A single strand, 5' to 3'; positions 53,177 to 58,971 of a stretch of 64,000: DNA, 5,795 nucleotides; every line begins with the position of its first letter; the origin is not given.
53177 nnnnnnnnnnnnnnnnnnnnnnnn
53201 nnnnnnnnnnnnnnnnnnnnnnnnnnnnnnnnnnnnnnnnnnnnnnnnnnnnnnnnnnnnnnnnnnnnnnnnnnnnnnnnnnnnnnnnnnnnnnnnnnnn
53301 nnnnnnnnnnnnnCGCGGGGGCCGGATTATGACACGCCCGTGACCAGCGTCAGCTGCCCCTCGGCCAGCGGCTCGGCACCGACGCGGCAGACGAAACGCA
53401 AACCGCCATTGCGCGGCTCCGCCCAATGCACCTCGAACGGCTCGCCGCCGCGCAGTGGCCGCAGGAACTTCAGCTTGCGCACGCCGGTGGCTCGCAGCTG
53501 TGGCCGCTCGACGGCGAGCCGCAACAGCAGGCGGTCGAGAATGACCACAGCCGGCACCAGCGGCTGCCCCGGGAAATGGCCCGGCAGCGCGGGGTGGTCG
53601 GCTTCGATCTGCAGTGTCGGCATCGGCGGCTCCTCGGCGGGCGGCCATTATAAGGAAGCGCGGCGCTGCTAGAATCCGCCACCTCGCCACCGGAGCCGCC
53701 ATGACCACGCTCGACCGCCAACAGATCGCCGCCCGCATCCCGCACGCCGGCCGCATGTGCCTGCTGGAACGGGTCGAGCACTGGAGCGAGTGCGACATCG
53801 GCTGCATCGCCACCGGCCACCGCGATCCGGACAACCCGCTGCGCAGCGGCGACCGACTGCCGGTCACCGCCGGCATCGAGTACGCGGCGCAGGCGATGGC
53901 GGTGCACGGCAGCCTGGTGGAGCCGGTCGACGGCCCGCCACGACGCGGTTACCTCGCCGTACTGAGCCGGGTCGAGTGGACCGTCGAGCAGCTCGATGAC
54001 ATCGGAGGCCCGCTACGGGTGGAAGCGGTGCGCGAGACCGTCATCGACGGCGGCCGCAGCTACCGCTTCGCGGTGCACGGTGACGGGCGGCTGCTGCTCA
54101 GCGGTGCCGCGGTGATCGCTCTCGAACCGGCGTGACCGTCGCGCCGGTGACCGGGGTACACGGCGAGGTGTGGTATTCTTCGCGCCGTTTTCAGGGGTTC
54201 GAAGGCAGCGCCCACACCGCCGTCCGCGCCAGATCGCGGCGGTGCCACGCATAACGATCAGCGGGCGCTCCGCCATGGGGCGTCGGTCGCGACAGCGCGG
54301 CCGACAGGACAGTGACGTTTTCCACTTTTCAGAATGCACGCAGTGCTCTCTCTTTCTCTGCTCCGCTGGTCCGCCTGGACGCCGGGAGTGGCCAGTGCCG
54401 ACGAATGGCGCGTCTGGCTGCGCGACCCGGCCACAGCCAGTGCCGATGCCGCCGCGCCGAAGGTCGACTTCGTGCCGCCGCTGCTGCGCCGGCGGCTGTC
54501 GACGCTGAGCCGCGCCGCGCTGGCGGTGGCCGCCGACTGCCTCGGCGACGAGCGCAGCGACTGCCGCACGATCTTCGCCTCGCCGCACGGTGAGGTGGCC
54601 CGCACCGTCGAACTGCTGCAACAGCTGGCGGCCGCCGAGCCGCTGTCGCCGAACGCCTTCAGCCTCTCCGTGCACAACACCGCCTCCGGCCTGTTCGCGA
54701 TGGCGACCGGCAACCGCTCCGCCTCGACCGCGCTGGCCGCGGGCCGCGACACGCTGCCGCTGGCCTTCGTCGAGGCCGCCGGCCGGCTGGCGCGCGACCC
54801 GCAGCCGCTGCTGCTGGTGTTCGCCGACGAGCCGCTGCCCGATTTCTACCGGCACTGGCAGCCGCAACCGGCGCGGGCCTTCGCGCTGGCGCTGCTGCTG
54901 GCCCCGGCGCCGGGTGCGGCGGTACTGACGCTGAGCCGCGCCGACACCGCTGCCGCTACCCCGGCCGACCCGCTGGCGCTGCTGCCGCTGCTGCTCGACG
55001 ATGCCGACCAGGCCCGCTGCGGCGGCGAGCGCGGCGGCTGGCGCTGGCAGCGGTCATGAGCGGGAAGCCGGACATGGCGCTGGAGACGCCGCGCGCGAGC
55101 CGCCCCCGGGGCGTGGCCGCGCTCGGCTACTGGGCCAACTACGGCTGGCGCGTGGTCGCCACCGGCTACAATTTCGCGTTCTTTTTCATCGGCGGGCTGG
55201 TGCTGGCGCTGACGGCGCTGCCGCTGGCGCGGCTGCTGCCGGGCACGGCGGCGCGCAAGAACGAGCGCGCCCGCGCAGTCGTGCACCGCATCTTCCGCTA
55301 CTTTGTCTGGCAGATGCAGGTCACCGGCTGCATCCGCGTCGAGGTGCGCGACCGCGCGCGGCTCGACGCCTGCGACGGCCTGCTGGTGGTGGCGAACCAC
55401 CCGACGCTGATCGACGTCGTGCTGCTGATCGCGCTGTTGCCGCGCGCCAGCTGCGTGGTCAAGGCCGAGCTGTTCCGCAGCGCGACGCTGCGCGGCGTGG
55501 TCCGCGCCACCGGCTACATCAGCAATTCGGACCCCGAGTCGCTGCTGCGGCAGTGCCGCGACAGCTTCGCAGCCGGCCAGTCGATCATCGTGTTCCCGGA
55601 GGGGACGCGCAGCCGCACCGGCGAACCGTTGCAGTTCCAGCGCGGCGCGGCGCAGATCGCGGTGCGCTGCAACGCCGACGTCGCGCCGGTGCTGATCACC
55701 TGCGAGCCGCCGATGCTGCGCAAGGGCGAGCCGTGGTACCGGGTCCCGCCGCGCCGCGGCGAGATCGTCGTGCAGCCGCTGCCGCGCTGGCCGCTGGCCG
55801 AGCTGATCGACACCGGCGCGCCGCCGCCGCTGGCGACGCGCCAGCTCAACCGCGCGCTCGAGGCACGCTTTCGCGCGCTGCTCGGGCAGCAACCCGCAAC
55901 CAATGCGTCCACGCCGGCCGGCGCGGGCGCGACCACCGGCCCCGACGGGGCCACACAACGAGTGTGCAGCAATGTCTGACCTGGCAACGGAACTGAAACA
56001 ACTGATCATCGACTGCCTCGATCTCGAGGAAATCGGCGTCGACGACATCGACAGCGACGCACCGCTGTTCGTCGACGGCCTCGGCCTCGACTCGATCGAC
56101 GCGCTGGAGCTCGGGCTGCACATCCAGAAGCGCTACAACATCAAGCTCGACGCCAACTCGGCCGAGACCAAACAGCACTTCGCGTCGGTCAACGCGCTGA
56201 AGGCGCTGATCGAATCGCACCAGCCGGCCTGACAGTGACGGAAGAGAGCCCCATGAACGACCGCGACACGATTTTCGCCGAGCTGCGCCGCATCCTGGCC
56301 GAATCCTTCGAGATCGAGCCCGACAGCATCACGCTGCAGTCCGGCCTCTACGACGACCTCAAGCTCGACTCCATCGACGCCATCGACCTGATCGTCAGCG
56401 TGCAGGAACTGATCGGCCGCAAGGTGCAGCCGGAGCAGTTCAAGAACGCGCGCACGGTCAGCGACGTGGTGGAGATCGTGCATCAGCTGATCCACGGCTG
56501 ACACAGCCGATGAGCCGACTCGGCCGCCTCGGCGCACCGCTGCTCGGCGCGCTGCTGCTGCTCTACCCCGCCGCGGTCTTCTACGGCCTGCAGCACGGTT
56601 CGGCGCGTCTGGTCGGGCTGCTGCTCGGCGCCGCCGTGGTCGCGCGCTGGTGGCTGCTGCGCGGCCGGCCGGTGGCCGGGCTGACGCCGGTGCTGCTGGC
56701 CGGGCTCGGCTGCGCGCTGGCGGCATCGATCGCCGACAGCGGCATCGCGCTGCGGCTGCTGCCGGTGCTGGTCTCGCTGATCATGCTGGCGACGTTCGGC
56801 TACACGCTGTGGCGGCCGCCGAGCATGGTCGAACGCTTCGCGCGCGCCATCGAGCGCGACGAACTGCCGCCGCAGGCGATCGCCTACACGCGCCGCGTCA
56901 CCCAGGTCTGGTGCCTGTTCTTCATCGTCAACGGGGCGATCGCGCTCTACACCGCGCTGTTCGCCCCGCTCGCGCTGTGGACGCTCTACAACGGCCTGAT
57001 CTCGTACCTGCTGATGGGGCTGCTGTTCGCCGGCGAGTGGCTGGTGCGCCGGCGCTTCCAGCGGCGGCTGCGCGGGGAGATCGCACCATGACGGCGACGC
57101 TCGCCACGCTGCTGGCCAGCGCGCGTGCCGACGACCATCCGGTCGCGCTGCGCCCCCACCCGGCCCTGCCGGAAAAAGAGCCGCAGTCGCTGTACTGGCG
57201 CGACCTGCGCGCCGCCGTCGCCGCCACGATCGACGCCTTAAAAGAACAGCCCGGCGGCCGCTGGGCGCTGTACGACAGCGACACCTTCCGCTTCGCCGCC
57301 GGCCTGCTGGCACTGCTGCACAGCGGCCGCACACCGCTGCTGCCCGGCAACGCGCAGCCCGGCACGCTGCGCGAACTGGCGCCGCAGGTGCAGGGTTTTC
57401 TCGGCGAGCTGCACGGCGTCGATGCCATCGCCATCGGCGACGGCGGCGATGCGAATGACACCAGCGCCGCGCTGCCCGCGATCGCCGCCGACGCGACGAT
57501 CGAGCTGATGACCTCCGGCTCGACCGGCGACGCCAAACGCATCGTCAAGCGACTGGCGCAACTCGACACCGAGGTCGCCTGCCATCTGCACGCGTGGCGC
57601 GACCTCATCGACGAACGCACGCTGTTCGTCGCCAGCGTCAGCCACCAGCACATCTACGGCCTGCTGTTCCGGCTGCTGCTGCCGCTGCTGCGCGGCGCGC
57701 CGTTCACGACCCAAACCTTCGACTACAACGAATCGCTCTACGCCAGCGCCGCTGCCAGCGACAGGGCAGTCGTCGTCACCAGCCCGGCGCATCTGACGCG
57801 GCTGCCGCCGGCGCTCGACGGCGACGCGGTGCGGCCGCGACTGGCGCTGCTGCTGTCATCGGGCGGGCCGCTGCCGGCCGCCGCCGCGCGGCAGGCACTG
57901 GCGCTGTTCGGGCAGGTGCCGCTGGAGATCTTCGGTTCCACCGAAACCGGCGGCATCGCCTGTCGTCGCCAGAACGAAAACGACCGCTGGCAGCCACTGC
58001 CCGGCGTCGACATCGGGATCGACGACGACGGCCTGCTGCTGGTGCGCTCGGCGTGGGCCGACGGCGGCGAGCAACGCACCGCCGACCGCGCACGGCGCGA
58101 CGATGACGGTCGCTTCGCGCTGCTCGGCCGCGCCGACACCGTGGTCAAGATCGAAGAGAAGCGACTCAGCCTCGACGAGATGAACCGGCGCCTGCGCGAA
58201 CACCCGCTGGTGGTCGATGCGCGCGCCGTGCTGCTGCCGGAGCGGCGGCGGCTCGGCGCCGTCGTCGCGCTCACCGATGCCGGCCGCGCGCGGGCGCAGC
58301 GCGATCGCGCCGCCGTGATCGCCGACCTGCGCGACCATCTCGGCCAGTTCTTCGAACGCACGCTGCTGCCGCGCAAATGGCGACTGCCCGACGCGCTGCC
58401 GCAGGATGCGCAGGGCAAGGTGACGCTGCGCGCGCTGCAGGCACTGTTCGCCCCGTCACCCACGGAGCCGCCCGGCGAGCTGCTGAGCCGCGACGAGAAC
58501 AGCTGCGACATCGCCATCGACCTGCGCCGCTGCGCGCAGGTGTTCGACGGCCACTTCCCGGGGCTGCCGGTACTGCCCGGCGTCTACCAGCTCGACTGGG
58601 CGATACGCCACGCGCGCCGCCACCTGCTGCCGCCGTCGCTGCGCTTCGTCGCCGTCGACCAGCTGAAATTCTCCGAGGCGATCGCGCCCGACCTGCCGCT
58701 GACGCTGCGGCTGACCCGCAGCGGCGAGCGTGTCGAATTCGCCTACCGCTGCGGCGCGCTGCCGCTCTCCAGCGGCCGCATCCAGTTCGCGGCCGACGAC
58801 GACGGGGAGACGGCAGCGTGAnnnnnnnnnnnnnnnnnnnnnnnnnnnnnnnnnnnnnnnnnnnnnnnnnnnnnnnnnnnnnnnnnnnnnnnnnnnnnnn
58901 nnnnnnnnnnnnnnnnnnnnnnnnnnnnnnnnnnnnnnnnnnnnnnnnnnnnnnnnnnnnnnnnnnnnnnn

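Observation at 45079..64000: Flexirubin-type aryl-polyene + dialkylresorcinol (APE-DAR) pigment/lipid cluster in three blocks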

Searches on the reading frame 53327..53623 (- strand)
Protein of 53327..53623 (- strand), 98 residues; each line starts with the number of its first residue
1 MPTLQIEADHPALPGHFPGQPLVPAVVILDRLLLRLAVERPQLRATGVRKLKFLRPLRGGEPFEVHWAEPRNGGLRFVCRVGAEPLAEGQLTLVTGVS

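Call 8: search_protein_families(library=pfam, proteins=[window:53327-53623:-], max_evalue=0.01)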
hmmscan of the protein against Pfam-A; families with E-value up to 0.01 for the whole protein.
window:53327-53623:- (98 aa): 1 family
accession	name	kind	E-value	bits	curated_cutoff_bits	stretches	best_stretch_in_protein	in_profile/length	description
PF07977.19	FabA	-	0.0031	17.6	23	1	5-31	32-58/138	FabA-like domain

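Call 11: search_protein_families(library=ncbifam, proteins=[window:53327-53623:-], max_evalue=0.001)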
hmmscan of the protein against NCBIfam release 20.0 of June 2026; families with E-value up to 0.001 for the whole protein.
window:53327-53623:- (98 aa): 1 family
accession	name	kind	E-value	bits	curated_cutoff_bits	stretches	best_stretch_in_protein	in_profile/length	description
NF000582.1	PRK00006.1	equivalog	0.00077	19.4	113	0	6-33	36-63/137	3-hydroxyacyl-ACP dehydratase FabZ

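Call 32: search_protein_families(library=pfam, proteins=[window:53327-53623:-], max_evalue=1)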
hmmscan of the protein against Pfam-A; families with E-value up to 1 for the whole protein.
window:53327-53623:- (98 aa): 3 families
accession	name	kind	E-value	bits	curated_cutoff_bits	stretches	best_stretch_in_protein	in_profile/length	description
PF07977.19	FabA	-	0.0031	17.6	23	1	5-31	32-58/138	FabA-like domain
PF22818.2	ApeI-like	-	0.14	12.8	28.5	1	5-56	21-73/119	ApeI dehydratase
PF14472.11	DUF4429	-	0.21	12.6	25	1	64-89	36-63/95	Domain of unknown function (DUF4429)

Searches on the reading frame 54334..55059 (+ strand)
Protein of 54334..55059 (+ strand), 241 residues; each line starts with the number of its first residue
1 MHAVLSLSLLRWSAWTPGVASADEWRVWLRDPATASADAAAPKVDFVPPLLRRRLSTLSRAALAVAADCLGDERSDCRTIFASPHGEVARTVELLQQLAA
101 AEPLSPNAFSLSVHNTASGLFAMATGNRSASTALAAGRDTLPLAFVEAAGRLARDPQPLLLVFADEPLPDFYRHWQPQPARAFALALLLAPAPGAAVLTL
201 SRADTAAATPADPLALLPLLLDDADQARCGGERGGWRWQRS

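Call 8: search_protein_families(library=pfam, proteins=[window:54334-55059:+], max_evalue=0.01)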
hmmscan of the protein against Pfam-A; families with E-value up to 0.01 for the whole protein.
window:54334-55059:+ (241 aa): 1 family
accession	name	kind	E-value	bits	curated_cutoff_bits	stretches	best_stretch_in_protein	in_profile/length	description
PF13723.12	Ketoacyl-synt_2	-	1.8e-63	214.6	25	1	25-239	1-223/223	Beta-ketoacyl synthase, N-terminal domain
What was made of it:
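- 54334..55059 (+): ApeC-like chain-length factor. PF13723 214.6 bits (call 8).
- On E. coli-type aryl-polyene (ape) cluster: PF13723 214.6 bits at 54334-55059 (call 8).
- Checked: The Ketoacyl-synt_2 protein is at 54334-55059 (214 bits, call 8).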

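Call 11: search_protein_families(library=ncbifam, proteins=[window:54334-55059:+], max_evalue=0.001)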
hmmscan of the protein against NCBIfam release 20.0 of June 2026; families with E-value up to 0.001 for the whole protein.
window:54334-55059:+ (241 aa): 0 families

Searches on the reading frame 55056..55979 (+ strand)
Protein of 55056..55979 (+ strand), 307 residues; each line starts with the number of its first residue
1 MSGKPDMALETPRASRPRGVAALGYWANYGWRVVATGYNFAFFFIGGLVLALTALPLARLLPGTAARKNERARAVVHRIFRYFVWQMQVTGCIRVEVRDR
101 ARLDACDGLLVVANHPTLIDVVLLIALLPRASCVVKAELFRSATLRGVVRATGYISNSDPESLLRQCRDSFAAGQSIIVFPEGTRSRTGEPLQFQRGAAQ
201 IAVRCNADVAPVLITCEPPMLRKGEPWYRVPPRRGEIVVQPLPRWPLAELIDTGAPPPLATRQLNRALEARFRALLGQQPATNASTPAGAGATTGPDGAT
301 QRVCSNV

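Call 8: search_protein_families(library=pfam, proteins=[window:55056-55979:+], max_evalue=0.01)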
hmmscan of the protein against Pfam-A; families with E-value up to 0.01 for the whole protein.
window:55056-55979:+ (307 aa): 1 family
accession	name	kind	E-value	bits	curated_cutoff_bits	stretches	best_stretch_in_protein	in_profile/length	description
PF01553.26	Acyltransferase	-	2.7e-20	73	23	1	94-214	1-131/132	Acyltransferase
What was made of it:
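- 55056..55979 (+): ApeD-like lysophospholipid (PlsC-type) acyltransferase. PF01553 73 bits (call 8).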

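Call 11: search_protein_families(library=ncbifam, proteins=[window:55056-55979:+], max_evalue=0.001)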
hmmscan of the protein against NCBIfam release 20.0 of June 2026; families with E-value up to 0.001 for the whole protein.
window:55056-55979:+ (307 aa): 9 families
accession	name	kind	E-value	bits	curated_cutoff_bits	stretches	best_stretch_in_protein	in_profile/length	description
TIGR00530.1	AGP_acyltrn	subfamily_domain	2.2e-19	69.5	102.95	1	93-214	2-129/130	1-acylglycerol-3-phosphate O-acyltransferase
NF006386.0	PRK08633.1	equivalog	3.9e-15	54.7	1221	1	79-214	414-551/1147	acyl-[ACP]--phospholipid O-acyltransferase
NF005291.0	PRK06814.1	equivalog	3.3e-09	35.2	1349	1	63-214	424-563/1140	acyl-[ACP]--phospholipid O-acyltransferase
NF005959.0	PRK08043.1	equivalog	1.6e-07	30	886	1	80-215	3-138/719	bifunctional acyl-ACP--phospholipid O-acyltransferase/long-chain-fatty-acid--ACP ligase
NF052615.1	orn_lipid_OlsF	equivalog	1.2e-05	24.1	620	1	75-216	54-198/570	bifunctional ornithine lipid synthase OlsF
NF052553.1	LyOrLpactfOlsABRUA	equivalog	2.1e-05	23.8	300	1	83-206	41-171/263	lyso-ornithine lipid O-acyltransferase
NF058536.1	LPAAT_acyl_YihG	equivalog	2.5e-05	23.7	260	1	50-133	22-108/290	1-acylglycerol-3-phosphate O-acyltransferase, YihG family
NF052552.1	LyOrLpactfOlsARHOCB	equivalog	3.3e-05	23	300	1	31-190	20-172/271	lyso-ornithine lipid O-acyltransferase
NF010621.0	PRK14014.1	domain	0.00042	19.5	186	0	58-135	36-115/301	acetyltransferase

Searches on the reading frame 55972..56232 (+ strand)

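Call 8: search_protein_families(library=pfam, proteins=[window:55972-56232:+], max_evalue=0.01)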
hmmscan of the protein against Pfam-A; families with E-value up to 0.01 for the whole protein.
window:55972-56232:+ (86 aa): 1 family
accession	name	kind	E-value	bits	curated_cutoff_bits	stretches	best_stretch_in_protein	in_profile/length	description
PF00550.31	PP-binding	-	1.1e-08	35.6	20.8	1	19-64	11-54/67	Phosphopantetheine attachment site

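Call 11: search_protein_families(library=ncbifam, proteins=[window:55972-56232:+], max_evalue=0.001)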
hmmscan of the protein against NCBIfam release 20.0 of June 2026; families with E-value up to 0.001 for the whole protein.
window:55972-56232:+ (86 aa): 11 families
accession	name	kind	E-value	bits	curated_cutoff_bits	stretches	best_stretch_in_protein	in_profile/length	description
NF006617.0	PRK09184.1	subfamily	1.5e-24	85.9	70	1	2-84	12-94/96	phosphopantetheine-binding protein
NF002151.0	PRK00982.1-5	equivalog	1.6e-08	34.5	92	1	1-70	1-66/78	acyl carrier protein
NF058660.1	cispen_ACP_AmcB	equivalog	1.9e-07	31.2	80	1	8-84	6-79/80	cispentacin biosynthesis acyl carrier protein AmcB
NF005480.0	PRK07081.1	equivalog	2.7e-07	30.4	72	1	6-82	3-75/83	acyl carrier protein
NF003757.0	PRK05350.1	equivalog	1.5e-06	28.3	65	1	16-63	16-62/83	acyl carrier protein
TIGR00517.1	acyl_carrier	equivalog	3.4e-06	26.8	70.45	1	5-83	5-76/77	acyl carrier protein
NF052616.1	ACP_for_OlsHI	equivalog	3.7e-06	27.2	130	1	23-84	22-81/83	ornithine lipid biosynthesis acyl carrier protein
NF002149.0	PRK00982.1-3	equivalog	4e-06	26.7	106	1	1-66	1-62/78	acyl carrier protein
NF002148.0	PRK00982.1-2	subfamily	6.2e-06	26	71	1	3-82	4-76/79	acyl carrier protein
NF002150.0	PRK00982.1-4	subfamily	5.5e-05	23.3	66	1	7-84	9-79/80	acyl carrier protein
NF005798.0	PRK07639.1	equivalog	0.00049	20.5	100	1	7-85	9-83/91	petrobactin biosynthesis protein AsbD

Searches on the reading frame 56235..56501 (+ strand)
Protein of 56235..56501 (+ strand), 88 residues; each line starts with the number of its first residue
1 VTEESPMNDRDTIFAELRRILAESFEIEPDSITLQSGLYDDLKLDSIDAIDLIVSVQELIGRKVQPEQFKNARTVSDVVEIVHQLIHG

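Call 8: search_protein_families(library=pfam, proteins=[window:56235-56501:+], max_evalue=0.01)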
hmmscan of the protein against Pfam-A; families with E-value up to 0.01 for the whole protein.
window:56235-56501:+ (88 aa): 1 family
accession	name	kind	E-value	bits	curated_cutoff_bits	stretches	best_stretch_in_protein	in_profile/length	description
PF00550.31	PP-binding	-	2.1e-11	44.4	20.8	1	16-80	2-65/67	Phosphopantetheine attachment site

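Call 11: search_protein_families(library=ncbifam, proteins=[window:56235-56501:+], max_evalue=0.001)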
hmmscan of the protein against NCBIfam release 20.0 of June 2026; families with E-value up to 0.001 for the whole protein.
window:56235-56501:+ (88 aa): 14 families
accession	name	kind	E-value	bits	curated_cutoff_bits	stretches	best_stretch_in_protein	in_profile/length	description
NF003757.0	PRK05350.1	equivalog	6.4e-33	112.7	65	1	7-87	1-81/83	acyl carrier protein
NF002150.0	PRK00982.1-4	subfamily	4.2e-14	52.5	66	1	9-83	2-76/80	acyl carrier protein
NF002148.0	PRK00982.1-2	subfamily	2e-12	46.8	71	1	11-83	3-75/79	acyl carrier protein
NF002147.0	PRK00982.1-1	equivalog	3.2e-12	46.1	84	1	8-84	3-79/83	acyl carrier protein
NF040636.1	AcpM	exception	1.1e-10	41.4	146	1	10-85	3-78/93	meromycolate extension acyl carrier protein AcpM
TIGR00517.1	acyl_carrier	equivalog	1.4e-10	40.8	70.45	1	11-84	2-75/77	acyl carrier protein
NF006031.0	PRK08172.1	equivalog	3.8e-09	37.1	76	1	13-84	5-76/82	acyl carrier protein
NF002151.0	PRK00982.1-5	equivalog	7.4e-08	32.4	92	1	13-83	4-74/78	acyl carrier protein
NF005079.0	PRK06508.1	equivalog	2.1e-07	31.2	83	1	13-71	4-62/93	acyl carrier protein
NF002149.0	PRK00982.1-3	equivalog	8.9e-07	28.8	106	1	12-83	3-74/78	acyl carrier protein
NF004533.0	PRK05883.1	equivalog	3.2e-06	26.9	72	1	9-78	20-89/100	acyl carrier protein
NF009104.0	PRK12449.1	equivalog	8.6e-06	25.6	70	1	10-84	3-77/80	acyl carrier protein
NF058660.1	cispen_ACP_AmcB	equivalog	2.1e-05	24.6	80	1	15-85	4-78/80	cispentacin biosynthesis acyl carrier protein AmcB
NF006617.0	PRK09184.1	subfamily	0.00014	21.8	70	1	5-76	6-81/96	phosphopantetheine-binding protein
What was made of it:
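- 56235..56501 (+): ACP3 (ApeF position). PP-binding 44.4 bits; PRK05350 112.7 bits (cut-off 65) (calls 8, 11).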

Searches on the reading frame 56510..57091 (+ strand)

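Call 8: search_protein_families(library=pfam, proteins=[window:56510-57091:+], max_evalue=0.01)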
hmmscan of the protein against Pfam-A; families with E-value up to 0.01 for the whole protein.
window:56510-57091:+ (193 aa): 0 families

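Call 11: search_protein_families(library=ncbifam, proteins=[window:56510-57091:+], max_evalue=0.001)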
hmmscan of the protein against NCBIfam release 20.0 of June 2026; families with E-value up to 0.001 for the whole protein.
window:56510-57091:+ (193 aa): 1 family
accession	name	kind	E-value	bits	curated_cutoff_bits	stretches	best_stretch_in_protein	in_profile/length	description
NF041646.1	VC0807_fam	subfamily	0.00036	20.2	65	1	17-175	10-186/189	VC0807 family protein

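Call 32: search_protein_families(library=pfam, proteins=[window:56510-57091:+], max_evalue=1)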
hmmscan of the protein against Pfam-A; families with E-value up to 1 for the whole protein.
window:56510-57091:+ (193 aa): 0 families

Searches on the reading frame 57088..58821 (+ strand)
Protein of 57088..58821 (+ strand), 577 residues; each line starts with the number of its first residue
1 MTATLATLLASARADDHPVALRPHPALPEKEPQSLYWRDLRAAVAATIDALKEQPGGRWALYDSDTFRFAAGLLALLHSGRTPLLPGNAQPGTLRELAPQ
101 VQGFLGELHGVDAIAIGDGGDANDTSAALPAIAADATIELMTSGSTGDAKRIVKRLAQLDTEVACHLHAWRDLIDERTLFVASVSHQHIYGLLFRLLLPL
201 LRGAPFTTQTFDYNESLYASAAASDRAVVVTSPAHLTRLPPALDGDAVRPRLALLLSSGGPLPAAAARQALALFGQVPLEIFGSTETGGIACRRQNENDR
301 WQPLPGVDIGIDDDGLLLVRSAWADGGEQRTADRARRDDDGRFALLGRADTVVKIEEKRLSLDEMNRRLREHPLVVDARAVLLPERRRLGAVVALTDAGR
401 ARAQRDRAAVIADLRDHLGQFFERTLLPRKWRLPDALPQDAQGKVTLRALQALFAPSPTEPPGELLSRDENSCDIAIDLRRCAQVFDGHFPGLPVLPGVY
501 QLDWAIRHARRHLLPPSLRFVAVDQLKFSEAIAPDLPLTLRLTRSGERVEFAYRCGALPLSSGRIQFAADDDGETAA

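Call 8: search_protein_families(library=pfam, proteins=[window:57088-58821:+], max_evalue=0.01)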
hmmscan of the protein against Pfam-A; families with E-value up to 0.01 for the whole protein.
window:57088-58821:+ (577 aa): 2 families
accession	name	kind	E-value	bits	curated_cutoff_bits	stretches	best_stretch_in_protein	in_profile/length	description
PF00501.34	AMP-binding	-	2e-14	53.6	29.9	1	140-311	168-355/384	AMP-binding enzyme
PF22818.2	ApeI-like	-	1.9e-09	38.3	28.5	1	479-548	22-90/119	ApeI dehydratase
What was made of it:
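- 57088..58821 (+): ApeH-like adenylating enzyme fused to an ApeI-like dehydratase. AMP-binding + PF22818 (call 8).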

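Call 11: search_protein_families(library=ncbifam, proteins=[window:57088-58821:+], max_evalue=0.001)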
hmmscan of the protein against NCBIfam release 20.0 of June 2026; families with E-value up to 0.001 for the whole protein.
window:57088-58821:+ (577 aa): 43 families (the best 25 are shown)
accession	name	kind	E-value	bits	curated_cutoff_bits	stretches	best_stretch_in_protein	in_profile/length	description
TIGR02372.1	4_coum_CoA_lig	equivalog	5.5e-29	101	334.7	1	135-445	96-385/386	4-coumarate--CoA ligase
TIGR01733.1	AA-adenyl-dom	subfamily_domain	4.8e-15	55.3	317.4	2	330-378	359-407/409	amino acid adenylation domain-containing protein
NF005858.0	PRK07787.1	subfamily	8.5e-15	54.1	575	2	135-297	130-289/471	acyl-CoA synthetase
NF009922.0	PRK13383.1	equivalog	1.8e-14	53.2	987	1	112-289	156-335/528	acyl-CoA synthetase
NF005877.1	PRK07824.1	equivalog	2.3e-13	50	345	1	131-454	39-362/362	o-succinylbenzoate--CoA ligase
NF004837.0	PRK06187.1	subfamily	3e-13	48.9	476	2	328-452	401-520/531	long-chain-fatty-acid--CoA ligase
NF003313.0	PRK04319.1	equivalog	7.7e-13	47.5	729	1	331-452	440-559/574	acetate--CoA ligase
NF006167.0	PRK08308.1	equivalog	1.2e-12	47.4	513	1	40-448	16-405/414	acyl-CoA synthetase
TIGR03098.1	ligase_PEP_1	hypoth_equivalog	2.9e-12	45.8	592.35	1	332-451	401-515/517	acyl-CoA ligase (AMP-forming), exosortase A system-associated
NF001208.0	PRK00174.1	subfamily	3.5e-12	45.4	657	1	330-453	498-619/649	acetate--CoA ligase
TIGR02188.1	Ac_CoA_lig_AcsA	equivalog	3.1e-11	42.2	724.95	1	331-454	483-605/629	acetate--CoA ligase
TIGR03208.1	cyc_hxne_CoA_lg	equivalog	5.2e-11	42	792.3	1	134-312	195-378/538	cyclohexanecarboxylate-CoA ligase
NF004282.0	PRK05691.1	subfamily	1.8e-10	37.6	4090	1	328-452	4101-4224/4334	non-ribosomal peptide synthase/polyketide synthase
NF006572.0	PRK09088.1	equivalog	2.8e-10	39.5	696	1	325-453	364-486/491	acyl-CoA synthetase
TIGR02262.1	benz_CoA_lig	subfamily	3.7e-10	39.1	375.25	1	326-446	383-501/508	benzoate-CoA ligase family protein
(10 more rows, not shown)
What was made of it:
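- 57088..58821 (+): The best NCBIfam hit is 4-coumarate-CoA ligase TIGR02372 at 101 bits, below its cut-off (call 11).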
